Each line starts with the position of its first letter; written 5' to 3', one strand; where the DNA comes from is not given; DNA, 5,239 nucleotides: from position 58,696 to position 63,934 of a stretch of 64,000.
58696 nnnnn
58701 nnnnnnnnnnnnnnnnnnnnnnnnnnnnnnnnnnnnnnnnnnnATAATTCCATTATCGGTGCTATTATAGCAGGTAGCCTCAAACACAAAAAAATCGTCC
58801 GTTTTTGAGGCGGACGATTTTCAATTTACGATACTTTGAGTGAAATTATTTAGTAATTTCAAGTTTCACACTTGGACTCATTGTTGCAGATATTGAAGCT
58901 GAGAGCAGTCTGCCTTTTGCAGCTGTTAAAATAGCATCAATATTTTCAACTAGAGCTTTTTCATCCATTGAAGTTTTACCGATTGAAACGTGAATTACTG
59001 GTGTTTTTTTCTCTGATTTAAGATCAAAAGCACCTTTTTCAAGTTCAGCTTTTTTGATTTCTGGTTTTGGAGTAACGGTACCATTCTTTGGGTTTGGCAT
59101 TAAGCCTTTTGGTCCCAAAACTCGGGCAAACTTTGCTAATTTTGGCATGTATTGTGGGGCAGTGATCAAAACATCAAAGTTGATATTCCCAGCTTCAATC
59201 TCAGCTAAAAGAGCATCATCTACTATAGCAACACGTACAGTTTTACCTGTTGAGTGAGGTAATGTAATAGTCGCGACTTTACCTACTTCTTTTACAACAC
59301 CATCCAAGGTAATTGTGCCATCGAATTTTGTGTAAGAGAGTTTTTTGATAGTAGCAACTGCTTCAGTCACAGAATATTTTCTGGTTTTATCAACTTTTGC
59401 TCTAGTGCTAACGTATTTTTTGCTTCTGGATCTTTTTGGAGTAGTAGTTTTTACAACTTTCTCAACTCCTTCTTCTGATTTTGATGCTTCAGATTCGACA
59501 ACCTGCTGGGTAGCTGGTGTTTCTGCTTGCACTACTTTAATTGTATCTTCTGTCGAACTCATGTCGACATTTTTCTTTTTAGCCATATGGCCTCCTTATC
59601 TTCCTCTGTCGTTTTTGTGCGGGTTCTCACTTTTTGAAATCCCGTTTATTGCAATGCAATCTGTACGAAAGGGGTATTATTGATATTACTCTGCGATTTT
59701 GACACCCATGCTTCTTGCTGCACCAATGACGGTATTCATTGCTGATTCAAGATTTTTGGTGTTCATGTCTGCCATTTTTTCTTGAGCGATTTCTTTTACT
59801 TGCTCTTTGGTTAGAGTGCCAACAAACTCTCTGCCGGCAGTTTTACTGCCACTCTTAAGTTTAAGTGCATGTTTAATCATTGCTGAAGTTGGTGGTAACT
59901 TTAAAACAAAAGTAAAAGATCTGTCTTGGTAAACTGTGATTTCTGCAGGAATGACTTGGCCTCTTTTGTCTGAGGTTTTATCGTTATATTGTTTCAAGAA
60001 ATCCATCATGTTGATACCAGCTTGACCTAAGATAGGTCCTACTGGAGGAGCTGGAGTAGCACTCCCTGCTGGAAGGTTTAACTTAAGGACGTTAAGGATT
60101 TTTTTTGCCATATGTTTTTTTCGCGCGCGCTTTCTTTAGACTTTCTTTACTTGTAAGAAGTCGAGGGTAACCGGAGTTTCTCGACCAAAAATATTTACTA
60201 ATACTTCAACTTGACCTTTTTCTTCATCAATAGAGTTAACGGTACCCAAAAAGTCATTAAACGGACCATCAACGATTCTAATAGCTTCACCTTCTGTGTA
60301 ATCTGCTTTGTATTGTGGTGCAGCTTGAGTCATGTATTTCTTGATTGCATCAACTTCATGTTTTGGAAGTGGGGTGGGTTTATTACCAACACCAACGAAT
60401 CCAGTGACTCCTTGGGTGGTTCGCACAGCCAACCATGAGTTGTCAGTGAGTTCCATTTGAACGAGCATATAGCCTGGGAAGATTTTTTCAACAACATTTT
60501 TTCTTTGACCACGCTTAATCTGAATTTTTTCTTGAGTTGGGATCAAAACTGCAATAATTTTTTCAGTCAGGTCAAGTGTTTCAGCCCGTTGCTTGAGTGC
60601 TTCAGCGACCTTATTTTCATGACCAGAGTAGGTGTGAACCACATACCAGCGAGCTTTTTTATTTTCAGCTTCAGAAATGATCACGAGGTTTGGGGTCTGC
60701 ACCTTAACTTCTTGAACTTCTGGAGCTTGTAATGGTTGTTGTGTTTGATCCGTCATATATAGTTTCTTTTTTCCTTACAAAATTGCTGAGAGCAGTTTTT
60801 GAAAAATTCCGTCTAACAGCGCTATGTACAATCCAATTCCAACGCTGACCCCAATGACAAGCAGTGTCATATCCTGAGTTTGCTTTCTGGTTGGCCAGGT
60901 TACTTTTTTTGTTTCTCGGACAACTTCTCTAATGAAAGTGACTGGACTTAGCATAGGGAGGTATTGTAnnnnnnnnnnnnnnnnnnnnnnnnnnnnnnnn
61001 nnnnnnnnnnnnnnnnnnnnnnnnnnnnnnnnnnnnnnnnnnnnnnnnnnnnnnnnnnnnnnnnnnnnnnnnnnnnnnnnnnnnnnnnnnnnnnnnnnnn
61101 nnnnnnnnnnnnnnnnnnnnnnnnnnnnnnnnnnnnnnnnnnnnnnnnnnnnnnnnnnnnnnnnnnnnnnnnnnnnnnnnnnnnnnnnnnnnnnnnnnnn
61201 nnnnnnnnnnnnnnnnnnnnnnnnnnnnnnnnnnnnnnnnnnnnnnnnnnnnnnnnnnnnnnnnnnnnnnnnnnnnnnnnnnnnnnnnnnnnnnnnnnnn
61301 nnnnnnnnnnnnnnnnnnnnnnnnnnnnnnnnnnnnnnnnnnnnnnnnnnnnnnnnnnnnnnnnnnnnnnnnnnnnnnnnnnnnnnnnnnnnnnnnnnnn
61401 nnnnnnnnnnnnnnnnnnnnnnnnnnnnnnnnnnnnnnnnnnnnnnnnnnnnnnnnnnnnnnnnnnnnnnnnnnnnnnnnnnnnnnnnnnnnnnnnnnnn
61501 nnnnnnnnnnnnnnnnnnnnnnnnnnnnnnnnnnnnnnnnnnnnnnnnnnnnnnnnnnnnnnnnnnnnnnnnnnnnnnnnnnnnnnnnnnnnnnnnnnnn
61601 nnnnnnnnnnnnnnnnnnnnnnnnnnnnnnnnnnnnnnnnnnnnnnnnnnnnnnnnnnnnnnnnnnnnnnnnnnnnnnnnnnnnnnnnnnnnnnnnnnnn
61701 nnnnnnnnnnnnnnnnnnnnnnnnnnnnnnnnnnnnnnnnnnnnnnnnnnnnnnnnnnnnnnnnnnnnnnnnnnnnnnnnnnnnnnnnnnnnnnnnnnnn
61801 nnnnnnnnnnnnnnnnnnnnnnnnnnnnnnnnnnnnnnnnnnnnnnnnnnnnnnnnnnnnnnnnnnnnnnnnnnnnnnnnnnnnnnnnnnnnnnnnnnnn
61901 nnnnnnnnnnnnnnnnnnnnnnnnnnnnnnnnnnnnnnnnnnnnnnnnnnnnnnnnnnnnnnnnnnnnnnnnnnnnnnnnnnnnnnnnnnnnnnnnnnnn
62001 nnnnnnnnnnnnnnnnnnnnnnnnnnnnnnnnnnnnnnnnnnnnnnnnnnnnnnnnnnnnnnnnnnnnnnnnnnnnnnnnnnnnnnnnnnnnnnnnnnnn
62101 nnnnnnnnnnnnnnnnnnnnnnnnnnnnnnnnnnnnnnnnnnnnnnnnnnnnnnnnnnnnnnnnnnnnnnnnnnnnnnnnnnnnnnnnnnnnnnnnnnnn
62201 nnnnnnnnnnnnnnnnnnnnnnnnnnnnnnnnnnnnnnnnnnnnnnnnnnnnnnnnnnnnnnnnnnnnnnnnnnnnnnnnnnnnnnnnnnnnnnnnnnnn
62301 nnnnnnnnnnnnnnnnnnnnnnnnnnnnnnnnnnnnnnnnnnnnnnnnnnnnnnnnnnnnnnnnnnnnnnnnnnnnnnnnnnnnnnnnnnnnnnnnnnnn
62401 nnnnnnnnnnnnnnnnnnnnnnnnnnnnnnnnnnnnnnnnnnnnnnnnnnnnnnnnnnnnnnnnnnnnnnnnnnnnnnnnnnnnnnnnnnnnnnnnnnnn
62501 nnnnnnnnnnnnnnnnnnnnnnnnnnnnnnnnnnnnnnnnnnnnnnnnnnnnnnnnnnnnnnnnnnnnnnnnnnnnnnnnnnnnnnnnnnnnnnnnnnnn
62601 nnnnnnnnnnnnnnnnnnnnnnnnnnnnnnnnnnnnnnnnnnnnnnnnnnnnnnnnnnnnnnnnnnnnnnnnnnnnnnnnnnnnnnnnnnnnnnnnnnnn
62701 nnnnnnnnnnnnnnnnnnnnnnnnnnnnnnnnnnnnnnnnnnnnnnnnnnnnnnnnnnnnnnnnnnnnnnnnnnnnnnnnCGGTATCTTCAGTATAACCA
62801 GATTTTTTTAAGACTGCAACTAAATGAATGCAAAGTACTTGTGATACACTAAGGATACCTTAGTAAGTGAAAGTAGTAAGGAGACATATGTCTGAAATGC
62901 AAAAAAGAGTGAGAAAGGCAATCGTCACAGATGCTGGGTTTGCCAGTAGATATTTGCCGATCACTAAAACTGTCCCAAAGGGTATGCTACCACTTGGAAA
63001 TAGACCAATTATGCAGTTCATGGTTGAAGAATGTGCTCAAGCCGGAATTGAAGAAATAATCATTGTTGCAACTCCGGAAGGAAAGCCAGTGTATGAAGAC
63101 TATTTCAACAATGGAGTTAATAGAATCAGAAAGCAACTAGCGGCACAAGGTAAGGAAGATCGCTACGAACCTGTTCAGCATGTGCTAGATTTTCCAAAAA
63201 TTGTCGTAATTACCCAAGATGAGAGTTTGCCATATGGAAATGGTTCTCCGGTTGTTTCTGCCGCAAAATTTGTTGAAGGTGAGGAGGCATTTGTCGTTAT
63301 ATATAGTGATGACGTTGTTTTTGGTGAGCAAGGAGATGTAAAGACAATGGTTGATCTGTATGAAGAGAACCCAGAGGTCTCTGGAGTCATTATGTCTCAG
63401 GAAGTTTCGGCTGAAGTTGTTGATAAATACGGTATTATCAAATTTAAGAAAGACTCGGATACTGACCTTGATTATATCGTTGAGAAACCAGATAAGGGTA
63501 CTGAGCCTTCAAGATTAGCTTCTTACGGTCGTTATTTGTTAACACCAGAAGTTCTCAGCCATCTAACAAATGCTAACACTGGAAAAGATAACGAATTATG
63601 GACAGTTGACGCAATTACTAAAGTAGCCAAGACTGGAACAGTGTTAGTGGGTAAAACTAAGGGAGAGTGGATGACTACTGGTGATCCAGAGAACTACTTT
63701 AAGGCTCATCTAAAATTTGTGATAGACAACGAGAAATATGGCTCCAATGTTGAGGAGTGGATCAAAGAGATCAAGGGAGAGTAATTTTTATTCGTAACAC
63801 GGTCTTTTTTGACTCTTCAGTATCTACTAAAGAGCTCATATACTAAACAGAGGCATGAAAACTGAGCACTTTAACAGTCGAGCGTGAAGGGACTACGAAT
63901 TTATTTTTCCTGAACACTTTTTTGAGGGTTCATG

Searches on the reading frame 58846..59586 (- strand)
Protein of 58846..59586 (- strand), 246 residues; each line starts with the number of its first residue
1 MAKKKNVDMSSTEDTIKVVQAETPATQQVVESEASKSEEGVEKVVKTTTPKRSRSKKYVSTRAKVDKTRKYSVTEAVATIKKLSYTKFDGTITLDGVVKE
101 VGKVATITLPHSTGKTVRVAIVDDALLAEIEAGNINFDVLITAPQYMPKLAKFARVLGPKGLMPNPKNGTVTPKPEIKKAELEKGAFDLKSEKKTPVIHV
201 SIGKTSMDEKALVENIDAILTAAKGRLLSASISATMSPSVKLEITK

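Call 81: search_protein_families(library=pfam, proteins=[window:58846-59586:-], max_evalue=0.0001)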
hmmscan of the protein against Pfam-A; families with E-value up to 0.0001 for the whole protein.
window:58846-59586:- (246 aa): 1 family
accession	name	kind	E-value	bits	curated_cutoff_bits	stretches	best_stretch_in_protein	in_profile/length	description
PF00687.26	Ribosomal_L1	-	3.1e-24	86.1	32.2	1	129-237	76-197/198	Ribosomal protein L1p/L10e family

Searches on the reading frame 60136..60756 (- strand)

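Call 81: search_protein_families(library=pfam, proteins=[window:60136-60756:-], max_evalue=0.0001)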
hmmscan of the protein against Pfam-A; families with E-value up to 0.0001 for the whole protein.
window:60136-60756:- (206 aa): 1 family
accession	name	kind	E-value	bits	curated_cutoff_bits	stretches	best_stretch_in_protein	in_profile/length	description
PF02357.24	NusG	-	7.2e-30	103.8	22.2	1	36-138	2-92/93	Transcription termination factor nusG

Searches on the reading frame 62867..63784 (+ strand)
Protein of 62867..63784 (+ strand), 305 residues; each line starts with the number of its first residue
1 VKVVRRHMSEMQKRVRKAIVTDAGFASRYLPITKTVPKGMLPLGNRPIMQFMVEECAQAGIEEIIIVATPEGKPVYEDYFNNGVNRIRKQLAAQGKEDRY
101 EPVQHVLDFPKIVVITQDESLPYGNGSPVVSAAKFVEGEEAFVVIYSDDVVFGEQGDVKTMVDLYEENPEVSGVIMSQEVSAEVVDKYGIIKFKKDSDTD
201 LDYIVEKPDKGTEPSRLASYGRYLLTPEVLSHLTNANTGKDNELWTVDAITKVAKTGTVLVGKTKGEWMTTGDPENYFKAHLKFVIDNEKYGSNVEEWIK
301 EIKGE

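Call 81: search_protein_families(library=pfam, proteins=[window:62867-63784:+], max_evalue=0.0001)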
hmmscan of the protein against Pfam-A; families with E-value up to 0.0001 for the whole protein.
window:62867-63784:+ (305 aa): 2 families
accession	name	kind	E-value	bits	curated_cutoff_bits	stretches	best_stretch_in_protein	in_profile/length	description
PF00483.29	NTP_transferase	-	2.3e-30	106.4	21.2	1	17-283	1-241/245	Nucleotidyl transferase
PF12804.13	NTP_transf_3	-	8.8e-07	29.7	27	1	22-95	5-71/160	MobA-like NTP transferase domain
